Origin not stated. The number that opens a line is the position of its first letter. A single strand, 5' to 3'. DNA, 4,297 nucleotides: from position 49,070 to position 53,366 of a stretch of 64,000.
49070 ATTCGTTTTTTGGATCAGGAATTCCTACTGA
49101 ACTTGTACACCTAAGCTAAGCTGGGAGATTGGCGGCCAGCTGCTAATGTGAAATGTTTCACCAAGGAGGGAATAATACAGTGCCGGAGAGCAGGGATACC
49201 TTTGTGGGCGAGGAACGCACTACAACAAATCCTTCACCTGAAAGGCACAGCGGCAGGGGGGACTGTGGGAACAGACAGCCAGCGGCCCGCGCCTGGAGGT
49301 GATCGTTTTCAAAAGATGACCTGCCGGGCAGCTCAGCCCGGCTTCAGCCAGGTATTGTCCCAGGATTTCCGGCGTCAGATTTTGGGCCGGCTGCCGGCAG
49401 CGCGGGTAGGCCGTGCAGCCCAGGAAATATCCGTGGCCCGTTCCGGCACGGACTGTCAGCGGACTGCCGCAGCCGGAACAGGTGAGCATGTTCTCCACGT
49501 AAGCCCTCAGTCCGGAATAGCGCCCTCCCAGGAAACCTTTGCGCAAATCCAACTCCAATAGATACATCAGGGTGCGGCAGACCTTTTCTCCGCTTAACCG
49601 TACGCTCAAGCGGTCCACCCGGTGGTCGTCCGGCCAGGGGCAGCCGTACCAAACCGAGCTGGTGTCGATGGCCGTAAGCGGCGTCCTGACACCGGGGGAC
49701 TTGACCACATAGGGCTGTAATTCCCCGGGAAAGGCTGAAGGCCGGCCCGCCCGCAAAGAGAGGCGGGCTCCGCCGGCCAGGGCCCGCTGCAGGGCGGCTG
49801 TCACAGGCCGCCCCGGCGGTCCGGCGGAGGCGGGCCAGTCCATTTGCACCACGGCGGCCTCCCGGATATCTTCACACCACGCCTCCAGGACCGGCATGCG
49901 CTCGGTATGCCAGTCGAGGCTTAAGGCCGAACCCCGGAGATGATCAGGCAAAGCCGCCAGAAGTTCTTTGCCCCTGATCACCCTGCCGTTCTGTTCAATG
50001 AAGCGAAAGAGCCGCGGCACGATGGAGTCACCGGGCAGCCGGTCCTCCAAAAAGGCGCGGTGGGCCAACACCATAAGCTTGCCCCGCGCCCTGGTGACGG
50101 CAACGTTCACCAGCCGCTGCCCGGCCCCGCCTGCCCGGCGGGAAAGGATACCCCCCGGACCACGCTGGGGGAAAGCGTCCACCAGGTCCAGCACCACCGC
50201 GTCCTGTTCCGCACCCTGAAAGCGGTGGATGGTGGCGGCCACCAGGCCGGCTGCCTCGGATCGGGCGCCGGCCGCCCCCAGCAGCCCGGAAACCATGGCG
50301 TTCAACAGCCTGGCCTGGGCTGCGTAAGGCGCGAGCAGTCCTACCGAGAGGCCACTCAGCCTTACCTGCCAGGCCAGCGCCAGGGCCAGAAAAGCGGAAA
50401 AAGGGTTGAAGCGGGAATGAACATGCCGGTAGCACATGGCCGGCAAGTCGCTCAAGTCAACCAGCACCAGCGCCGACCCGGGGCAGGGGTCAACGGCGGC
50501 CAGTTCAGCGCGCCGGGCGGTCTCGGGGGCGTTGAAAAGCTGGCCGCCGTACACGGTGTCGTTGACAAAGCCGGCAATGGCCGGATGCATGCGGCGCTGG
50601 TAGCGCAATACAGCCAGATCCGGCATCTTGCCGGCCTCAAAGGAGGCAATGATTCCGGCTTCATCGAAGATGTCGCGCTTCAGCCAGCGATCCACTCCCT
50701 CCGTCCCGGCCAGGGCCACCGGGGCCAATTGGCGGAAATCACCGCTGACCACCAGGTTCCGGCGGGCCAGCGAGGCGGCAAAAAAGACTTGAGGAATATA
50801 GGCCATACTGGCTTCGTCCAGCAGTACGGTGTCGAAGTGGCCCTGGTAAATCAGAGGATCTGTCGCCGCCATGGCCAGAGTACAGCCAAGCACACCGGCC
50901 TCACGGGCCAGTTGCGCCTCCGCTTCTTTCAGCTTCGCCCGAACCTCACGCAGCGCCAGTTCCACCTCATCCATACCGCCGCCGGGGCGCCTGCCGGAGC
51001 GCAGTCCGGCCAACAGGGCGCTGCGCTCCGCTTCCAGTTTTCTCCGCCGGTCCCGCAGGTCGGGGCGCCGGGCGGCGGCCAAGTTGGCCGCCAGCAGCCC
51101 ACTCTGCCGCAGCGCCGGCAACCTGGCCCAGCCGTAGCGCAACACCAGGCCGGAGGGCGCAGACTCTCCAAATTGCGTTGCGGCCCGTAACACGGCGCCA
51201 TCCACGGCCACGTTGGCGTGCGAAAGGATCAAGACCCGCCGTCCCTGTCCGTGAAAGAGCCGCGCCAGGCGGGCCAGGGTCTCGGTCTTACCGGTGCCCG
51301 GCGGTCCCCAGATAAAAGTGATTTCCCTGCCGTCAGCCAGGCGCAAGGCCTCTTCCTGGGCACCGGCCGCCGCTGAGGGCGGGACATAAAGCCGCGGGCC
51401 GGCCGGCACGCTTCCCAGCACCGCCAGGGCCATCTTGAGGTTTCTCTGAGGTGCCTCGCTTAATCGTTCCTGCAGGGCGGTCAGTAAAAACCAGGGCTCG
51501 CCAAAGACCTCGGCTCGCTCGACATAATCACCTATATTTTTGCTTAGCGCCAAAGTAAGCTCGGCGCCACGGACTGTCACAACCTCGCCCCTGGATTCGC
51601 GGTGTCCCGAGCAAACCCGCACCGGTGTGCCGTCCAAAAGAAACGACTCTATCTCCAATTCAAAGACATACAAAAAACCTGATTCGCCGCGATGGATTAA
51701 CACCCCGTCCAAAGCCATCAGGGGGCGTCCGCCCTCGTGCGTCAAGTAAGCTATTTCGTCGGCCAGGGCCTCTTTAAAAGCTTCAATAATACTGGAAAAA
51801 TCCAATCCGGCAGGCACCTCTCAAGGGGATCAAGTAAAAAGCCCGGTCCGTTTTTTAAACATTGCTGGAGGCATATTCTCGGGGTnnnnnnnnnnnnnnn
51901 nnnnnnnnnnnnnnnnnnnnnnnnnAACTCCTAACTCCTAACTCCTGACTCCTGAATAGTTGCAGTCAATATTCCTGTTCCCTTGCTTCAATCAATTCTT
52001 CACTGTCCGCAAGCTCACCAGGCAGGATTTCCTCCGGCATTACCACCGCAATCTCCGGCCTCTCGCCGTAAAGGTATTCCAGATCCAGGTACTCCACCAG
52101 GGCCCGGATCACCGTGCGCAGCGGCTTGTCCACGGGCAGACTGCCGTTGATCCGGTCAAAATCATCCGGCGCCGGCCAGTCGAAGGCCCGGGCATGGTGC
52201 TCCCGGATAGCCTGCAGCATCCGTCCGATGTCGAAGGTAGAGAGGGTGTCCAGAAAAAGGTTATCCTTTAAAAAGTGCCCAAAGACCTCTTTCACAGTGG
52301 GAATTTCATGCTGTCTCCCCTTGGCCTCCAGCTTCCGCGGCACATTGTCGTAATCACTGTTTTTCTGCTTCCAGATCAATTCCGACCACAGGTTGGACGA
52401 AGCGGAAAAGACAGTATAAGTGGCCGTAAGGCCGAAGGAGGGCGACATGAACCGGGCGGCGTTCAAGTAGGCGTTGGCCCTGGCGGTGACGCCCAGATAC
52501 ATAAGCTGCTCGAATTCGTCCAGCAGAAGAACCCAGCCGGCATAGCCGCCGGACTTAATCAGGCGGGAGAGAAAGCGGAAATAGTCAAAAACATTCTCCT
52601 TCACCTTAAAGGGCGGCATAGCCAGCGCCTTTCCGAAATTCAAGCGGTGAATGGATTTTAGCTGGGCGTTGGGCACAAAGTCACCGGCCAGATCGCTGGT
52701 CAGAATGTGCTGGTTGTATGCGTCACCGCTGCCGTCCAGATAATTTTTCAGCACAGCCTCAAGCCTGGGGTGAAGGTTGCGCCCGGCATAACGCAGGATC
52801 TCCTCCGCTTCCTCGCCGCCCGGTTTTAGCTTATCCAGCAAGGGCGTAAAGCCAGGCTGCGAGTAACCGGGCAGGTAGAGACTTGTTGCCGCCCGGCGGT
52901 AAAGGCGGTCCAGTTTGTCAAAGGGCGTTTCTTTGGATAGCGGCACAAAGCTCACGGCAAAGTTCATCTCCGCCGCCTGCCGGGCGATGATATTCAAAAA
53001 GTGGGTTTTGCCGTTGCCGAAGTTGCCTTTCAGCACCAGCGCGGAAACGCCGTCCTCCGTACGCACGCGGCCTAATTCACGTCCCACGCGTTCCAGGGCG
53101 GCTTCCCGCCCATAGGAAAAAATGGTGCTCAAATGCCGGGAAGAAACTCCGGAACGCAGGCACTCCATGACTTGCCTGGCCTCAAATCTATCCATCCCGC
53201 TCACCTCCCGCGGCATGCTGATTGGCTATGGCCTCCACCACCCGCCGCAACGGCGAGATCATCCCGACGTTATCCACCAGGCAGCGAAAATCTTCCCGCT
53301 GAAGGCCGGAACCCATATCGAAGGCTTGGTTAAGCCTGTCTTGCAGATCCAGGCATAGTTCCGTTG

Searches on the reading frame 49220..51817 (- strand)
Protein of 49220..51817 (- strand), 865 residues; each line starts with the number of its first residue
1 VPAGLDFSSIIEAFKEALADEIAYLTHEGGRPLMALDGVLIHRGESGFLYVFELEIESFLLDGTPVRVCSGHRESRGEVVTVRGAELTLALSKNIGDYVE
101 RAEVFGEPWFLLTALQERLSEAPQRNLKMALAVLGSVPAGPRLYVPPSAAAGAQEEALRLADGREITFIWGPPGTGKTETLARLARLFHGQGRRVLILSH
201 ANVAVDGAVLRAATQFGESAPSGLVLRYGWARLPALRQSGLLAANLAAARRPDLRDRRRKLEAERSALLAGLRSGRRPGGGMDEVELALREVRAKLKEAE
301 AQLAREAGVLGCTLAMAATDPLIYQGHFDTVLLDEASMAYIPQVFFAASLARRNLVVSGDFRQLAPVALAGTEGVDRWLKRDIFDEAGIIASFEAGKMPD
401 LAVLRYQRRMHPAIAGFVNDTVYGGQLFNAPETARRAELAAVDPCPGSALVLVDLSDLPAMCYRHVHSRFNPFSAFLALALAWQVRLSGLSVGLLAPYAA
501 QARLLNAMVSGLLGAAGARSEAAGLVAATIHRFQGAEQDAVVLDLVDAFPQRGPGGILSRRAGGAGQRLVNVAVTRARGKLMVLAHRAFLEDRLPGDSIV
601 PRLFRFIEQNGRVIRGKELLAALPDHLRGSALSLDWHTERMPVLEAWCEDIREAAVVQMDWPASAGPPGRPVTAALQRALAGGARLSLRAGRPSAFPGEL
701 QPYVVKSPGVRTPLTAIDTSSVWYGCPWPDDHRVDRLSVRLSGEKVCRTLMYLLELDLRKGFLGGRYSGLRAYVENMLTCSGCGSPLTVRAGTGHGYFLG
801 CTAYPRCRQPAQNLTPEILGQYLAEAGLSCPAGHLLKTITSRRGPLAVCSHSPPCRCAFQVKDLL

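Call 3: search_protein_families(library=pfam, proteins=[window:49220-51817:-], max_evalue=0.1)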
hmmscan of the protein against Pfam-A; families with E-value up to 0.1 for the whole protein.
window:49220-51817:- (865 aa): 15 families
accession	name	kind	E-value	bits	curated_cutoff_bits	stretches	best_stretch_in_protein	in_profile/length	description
PF13086.12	AAA_11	-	4.4e-22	79.5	27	2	288-368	174-254/257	AAA domain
PF13087.12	AAA_12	-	2.3e-20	73.4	27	1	402-587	18-194/195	AAA domain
PF13604.12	AAA_30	-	5e-12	46.4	27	2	153-207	5-61/191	AAA domain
PF13245.12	AAA_19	-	2e-07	31.7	25.1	1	154-367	1-132/134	AAA domain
PF01396.24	Zn_ribbon_Top1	-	1.1e-05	25.5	32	1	779-808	3-31/39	Topoisomerase DNA binding C4 zinc finger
PF13538.12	UvrD_C_2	-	4.5e-05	23.7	27.4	1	525-549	2-26/52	UvrD-like helicase C-terminal domain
PF13401.12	AAA_22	-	0.00012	22.8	27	1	163-197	4-38/130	AAA domain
PF13191.12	AAA_16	-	0.0014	19.6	32.6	1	159-238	18-96/167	AAA ATPase domain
PF04851.21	ResIII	-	0.0018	18.6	22.5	1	160-203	19-64/164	Type III restriction enzyme, res subunit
PF13408.12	Zn_ribbon_recom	-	0.0052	17.6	25.3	1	777-806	5-34/58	Recombinase zinc beta ribbon domain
PF00448.28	SRP54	-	0.007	16.5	22.7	1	166-199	3-36/196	SRP54-type protein, GTPase domain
PF07728.20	AAA_5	-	0.014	15.8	22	1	168-199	3-33/139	AAA domain (dynein-related subfamily)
PF20720.3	nSTAND3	-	0.023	14.9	27.2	1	154-200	7-53/155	Novel STAND NTPase 3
PF20030.5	bpMoxR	-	0.035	13.6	27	0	163-192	30-59/205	MoxR domain in the MoxR-vWA-beta-propeller ternary systems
PF25199.1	nSTAND_NTPase5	-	0.085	13.1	34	0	161-204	38-82/145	Novel STAND NTPase 5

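Call 4: search_protein_families(library=padloc, proteins=[window:49220-51817:-], max_evalue=0.1)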
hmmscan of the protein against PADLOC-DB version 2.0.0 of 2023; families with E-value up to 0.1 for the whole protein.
window:49220-51817:- (865 aa): 18 families
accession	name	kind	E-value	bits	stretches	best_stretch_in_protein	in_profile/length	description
PDLC03920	MkoA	-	1.7e-49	167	1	162-609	629-1099/1112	-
PDLC03921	MkoA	-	1.5e-19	67.3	2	301-610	1269-1589/1607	-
PDLC03924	MkoC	-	1.3e-15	54.6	1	408-591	777-948/1136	-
PDLC00136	GajB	-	6.2e-09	33.3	1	462-587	426-548/570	UrvD helicase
PDLC05009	PDC-S37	-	2.5e-07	26.9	2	163-204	307-348/1550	-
PDLC04140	mad8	-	9.3e-06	23.4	1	164-307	27-139/314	mads_8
PDLC00112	GajB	-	1.6e-05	21.8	1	159-208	13-65/581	UrvD helicase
PDLC04173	GajB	-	0.00076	16.5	1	167-206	12-50/471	-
PDLC00121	GajB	-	0.0014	15.2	0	168-209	22-68/565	UrvD helicase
PDLC00104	GajB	-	0.0017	15.2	1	518-585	497-563/574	UrvD helicase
PDLC05035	PDC-S53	-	0.0018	14.4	1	165-206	511-550/900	-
PDLC01734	typeIV_RecD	-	0.0049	13.2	0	153-199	343-389/763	RecD_0_IVD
PDLC05065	PDC-S68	-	0.0058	12.4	0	150-198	606-654/1221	-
PDLC00097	GajA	-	0.0091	12.6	1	164-203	24-64/640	AAA ATPase domain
PDLC02350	AbiO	-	0.044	10.6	0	164-208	192-236/468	AbiO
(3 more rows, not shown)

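Call 5: search_protein_families(library=ncbifam, proteins=[window:49220-51817:-], max_evalue=0.1)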
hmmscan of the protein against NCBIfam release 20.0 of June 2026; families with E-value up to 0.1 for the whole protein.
window:49220-51817:- (865 aa): 14 families
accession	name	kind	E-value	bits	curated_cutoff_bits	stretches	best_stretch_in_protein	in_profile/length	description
TIGR00376.1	TIGR00376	hypoth_equivalog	4.9e-35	121.1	348.9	2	291-613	326-633/639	IGHMBP2 family helicase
NF040671.1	PLuB_AAA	exception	3.5e-22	77.7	999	2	327-591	962-1236/1256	PLuB system helicase-like protein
NF058533.1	antiphage_ProA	equivalog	2.5e-09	35.2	1500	2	326-433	1302-1409/1903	anti-phage protein ProA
TIGR01448.2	helicase_RecD2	equivalog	5.3e-08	31.5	500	1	152-197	319-364/713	SF1B family DNA helicase RecD2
TIGR01447.1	recD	equivalog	5.9e-07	28.4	310.15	1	154-189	153-188/597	exodeoxyribonuclease V subunit alpha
NF008127.0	PRK10875.1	equivalog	5.9e-05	21.8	671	0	153-184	160-191/619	exodeoxyribonuclease V subunit alpha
NF004966.0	PRK06319.1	equivalog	0.00059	18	868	1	779-855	647-725/862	DNA topoisomerase I/SWI domain fusion protein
NF005555.0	PRK07220.1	equivalog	0.0024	16.3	635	1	768-808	581-620/740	DNA topoisomerase I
TIGR03499.1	FlhF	equivalog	0.0032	17.5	174.15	1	162-198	196-234/286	flagellar biosynthesis GTPase FlhF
TIGR03420.1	DnaA_homol_Hda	equivalog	0.0053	16.3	194.8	1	157-204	31-78/226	DnaA regulatory inactivator Hda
TIGR00064.1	ftsY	equivalog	0.0083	15.4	260.7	1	164-197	79-112/279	signal recognition particle-docking protein FtsY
NF011532.0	PRK14973.1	equivalog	0.015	13.1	930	1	776-809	587-619/936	DNA topoisomerase I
NF042953.1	Hhe_antiphage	equivalog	0.024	11.9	2000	0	168-200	345-377/1797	DUF4011 domain-containing anti-phage protein Hhe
NF005230.0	PRK06731.1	equivalog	0.07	12.3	553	0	169-198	91-120/281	flagellar biosynthesis regulator FlhF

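Call 42: search_solved_structures(query=window:49220-51817:-, max_evalue=0.001)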
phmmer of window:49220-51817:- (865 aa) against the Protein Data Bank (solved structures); distinct sequences matched with E-value up to 0.001: 19.
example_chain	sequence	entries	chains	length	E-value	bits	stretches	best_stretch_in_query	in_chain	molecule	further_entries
4b3f_X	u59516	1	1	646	1.6e-21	79.2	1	153-589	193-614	DNA-BINDING PROTEIN SMUBP-2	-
4b3g_A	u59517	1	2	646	1.6e-21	79.2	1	153-589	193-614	DNA-BINDING PROTEIN SMUBP-2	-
2xzo_A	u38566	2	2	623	3.5e-19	71.6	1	291-586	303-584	REGULATOR OF NONSENSE TRANSCRIPTS 1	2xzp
2gjk_A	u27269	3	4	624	3.5e-19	71.6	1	291-586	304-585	Regulator of nonsense transcripts 1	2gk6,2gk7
6ej5_A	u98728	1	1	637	3.8e-19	71.4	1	291-586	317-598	Regulator of nonsense transcripts 1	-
9qwn_A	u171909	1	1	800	8.3e-19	70.3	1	291-586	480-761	Isoform 2 of Regulator of nonsense transcripts 1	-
2wjv_A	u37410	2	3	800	8.4e-19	70.3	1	291-586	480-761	REGULATOR OF NONSENSE TRANSCRIPTS 1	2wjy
8rd3_A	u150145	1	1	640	3.8e-17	64.8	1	138-587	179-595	ATP-dependent helicase NAM7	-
2xzl_A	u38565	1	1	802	8.6e-17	63.6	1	138-587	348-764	ATP-DEPENDENT HELICASE NAM7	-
9qdq_A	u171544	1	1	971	1.6e-16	62.7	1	138-587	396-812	ATP-dependent helicase NAM7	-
5eax_A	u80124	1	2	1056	8e-11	43.9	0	159-213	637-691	DNA replication ATP-dependent helicase/nuclease DNA2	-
5eaw_A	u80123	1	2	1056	8e-11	43.9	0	159-213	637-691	DNA replication ATP-dependent helicase/nuclease DNA2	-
5ean_A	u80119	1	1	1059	8.1e-11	43.9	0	159-213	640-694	DNA replication ATP-dependent helicase/nuclease DNA2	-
5mzn_A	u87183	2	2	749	1.7e-10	42.9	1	165-590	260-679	Helicase SEN1,Helicase SEN1 | Helicase SEN1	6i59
8ftm_A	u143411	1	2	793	1.8e-09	39.5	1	246-590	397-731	5'-3' RNA helicase-like protein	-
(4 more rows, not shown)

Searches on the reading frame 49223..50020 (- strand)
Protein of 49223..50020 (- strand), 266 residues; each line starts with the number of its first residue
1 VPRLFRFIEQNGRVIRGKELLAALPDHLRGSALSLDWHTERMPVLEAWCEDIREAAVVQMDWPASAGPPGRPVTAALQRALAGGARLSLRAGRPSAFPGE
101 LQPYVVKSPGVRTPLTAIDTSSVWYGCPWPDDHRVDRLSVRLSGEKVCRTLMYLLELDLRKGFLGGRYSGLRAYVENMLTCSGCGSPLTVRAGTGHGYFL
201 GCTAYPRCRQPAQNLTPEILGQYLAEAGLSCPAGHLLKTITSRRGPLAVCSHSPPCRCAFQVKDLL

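Call 57: find_homologous_proteins(query=window:49223-50020:-, max_evalue=0.001)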
Query window:49223-50020:- (266 aa): 5 proteins with E <= 0.001 among 3685 candidates.
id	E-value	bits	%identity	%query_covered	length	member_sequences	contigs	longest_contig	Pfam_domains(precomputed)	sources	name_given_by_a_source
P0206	1.0e-110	388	65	99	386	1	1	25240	PF13538.13,PF01396.25,PF13087.13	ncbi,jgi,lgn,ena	ncbi:MAG: AAA domain-containing protein [Desulfotomaculaceae bacterium]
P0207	1.7e-98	348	59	99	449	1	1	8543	PF13538.13,PF01396.25,PF13087.13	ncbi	-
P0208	3.3e-94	333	63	88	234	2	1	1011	PF01396.25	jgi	jgi:hypothetical protein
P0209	3.0e-84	301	67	71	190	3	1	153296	PF01396.25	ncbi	ncbi:MAG: topoisomerase DNA-binding C4 zinc finger domain-containing protein [Bacillota bacterium]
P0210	1.6e-77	279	66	72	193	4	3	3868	PF01396.25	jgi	-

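Call 77: predict_structure(alignment_id=A4)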
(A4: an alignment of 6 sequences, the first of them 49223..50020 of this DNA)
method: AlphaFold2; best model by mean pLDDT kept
length: 266 residues; sequences in the alignment: 6
mean_pLDDT: 45.5   pTM: 0.34
mean pLDDT of the five models: 45.5, 45.3, 41.8, 41.0, 40.2
residues with pLDDT >= 90: 0; 70-90: 48; 50-70: 47; < 50: 171
segments of 3 or more residues with pLDDT < 50: 1-168, 194-196
pLDDT, mean of each block of 10 residues (from residue 1): 24 34 33 27 40 36 38 47 37 32 29 26 24 28 28 33 36 60 72 56 70 68 69 78 73 76 63
secondary structure, 60 per line:
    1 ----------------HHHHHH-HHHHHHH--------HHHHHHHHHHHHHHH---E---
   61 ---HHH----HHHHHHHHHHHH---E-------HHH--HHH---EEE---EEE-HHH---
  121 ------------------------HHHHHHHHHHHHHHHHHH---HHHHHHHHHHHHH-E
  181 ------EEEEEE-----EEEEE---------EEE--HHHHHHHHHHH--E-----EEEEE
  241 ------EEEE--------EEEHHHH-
elements in order: H17-22 H24-30 H39-53 H71-82 E105-107 E111-113 H145-162 H166-178 E187-192 E198-202 E212-214 H217-227 E236-240 E247-250 E259-261 H262-265

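Call 94: search_solved_structures(query=A3, max_evalue=1)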
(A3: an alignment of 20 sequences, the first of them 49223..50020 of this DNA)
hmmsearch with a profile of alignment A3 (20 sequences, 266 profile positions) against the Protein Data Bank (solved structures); distinct sequences matched with E-value up to 1: 8.
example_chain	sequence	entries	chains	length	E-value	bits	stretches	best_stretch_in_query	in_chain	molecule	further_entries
9gda_F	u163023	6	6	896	0.0043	19.6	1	176-219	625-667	DNA topoisomerase 1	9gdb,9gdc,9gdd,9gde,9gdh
4rul_A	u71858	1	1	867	0.005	19.4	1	176-219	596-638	DNA topoisomerase 1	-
4cgy_A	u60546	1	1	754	0.017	17.7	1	179-221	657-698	DNA TOPOISOMERASE 3-ALPHA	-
4cht_A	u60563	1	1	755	0.017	17.7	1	179-221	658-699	DNA TOPOISOMERASE 3-ALPHA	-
5cwo_A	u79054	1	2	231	0.041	16.4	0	41-92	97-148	Designed helical repeat protein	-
8fbi_A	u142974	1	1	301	0.29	13.6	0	41-92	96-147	KWOCA_39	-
28zu_F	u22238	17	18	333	0.64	12.5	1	169-214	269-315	Eukaryotic translation initiation factor 2 subunit 2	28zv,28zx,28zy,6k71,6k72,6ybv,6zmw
2d74_B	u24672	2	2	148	0.77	12.2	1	170-204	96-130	Translation initiation factor 2 beta subunit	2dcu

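Call 96: search_protein_families(library=pfam, proteins=[window:49223-50020:-], max_evalue=1)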
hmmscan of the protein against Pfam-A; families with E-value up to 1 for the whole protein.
window:49223-50020:- (266 aa): 3 families
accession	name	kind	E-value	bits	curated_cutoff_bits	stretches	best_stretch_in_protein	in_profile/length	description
PF01396.24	Zn_ribbon_Top1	-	2.5e-06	27.6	32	1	180-209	3-31/39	Topoisomerase DNA binding C4 zinc finger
PF13408.12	Zn_ribbon_recom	-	0.001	19.8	25.3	1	178-208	5-35/58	Recombinase zinc beta ribbon domain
PF22289.1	DmmA-like_C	-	0.088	13.2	27.4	1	176-191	16-31/44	Dimethylamine monooxygenase subunit DmmA-like, C-terminal domain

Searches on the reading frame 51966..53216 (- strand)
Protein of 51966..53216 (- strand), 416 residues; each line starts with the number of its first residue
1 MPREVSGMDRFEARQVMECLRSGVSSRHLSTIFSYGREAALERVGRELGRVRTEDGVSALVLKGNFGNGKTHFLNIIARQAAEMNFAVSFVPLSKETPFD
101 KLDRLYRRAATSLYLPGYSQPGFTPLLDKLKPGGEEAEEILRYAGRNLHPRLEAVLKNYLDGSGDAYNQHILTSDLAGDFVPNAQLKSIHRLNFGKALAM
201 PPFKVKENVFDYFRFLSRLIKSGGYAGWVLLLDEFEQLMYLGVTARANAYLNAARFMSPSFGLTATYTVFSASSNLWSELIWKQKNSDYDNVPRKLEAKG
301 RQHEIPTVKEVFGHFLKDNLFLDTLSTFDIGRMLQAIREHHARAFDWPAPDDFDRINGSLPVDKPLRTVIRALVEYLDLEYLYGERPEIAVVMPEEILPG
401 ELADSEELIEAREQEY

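Call 3: search_protein_families(library=pfam, proteins=[window:51966-53216:-], max_evalue=0.1)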
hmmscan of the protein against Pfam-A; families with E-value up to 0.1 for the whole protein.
window:51966-53216:- (416 aa): 7 families
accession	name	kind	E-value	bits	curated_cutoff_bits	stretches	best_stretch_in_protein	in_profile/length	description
PF10923.14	BrxC_BrxD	-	2.1e-21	76.8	22.2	2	12-128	5-125/414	BREX system ATP-binding protein BrxC/D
PF13191.12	AAA_16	-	0.00012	23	32.6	1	35-90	3-60/167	AAA ATPase domain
PF02367.23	TsaE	-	0.00043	20.7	26.6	1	38-81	4-45/128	Threonylcarbamoyl adenosine biosynthesis protein TsaE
PF01637.24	ATPase_2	-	0.0037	17.5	33.2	1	50-274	13-156/225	ATPase domain predominantly from Archaea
PF07693.20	KAP_NTPase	-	0.0092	15.7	20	1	58-96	21-62/293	KAP family P-loop domain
PF25199.1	nSTAND_NTPase5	-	0.012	15.8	34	1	42-108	26-93/145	Novel STAND NTPase 5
PF13401.12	AAA_22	-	0.047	14.4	27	0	58-127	6-65/130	AAA domain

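Call 4: search_protein_families(library=padloc, proteins=[window:51966-53216:-], max_evalue=0.1)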
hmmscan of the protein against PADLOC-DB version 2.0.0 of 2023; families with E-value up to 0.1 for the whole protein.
window:51966-53216:- (416 aa): 3 families
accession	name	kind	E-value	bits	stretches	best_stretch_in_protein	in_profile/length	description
PDLC02494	BrxD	-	3.9e-19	67.1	2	10-129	6-125/440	BrxD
PDLC03959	SngB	-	1.2e-10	39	2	10-100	8-97/439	-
PDLC02488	BrxC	-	0.066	9.1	0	57-77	64-84/1240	BrxC-PglY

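Call 5: search_protein_families(library=ncbifam, proteins=[window:51966-53216:-], max_evalue=0.1)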
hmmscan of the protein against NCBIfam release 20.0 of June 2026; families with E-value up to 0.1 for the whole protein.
window:51966-53216:- (416 aa): 5 families
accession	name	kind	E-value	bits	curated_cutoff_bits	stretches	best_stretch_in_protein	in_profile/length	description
NF033438.1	BREX_BrxD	equivalog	1.6e-18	67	350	2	12-129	4-121/423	BREX system ATP-binding protein BrxD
NF006505.0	PRK08939.1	equivalog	0.0016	17.8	228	1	36-91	135-190/306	primosomal protein DnaI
TIGR03420.1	DnaA_homol_Hda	equivalog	0.002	17.7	194.8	1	46-100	27-81/226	DnaA regulatory inactivator Hda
NF038214.1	IS21_help_AAA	equivalog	0.0099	15.6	200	1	58-93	91-126/232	IS21-like element helper ATPase IstB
TIGR00362.1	DnaA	equivalog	0.054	12.5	343.9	1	57-86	137-166/437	chromosomal replication initiator protein DnaA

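Call 41: search_solved_structures(query=window:51966-53216:-, max_evalue=1)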
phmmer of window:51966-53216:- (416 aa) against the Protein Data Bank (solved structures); distinct sequences matched with E-value up to 1: 1.
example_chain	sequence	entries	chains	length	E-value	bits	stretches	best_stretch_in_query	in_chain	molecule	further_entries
2w58_A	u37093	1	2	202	0.73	12.3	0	35-89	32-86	PRIMOSOME COMPONENT (HELICASE LOADER)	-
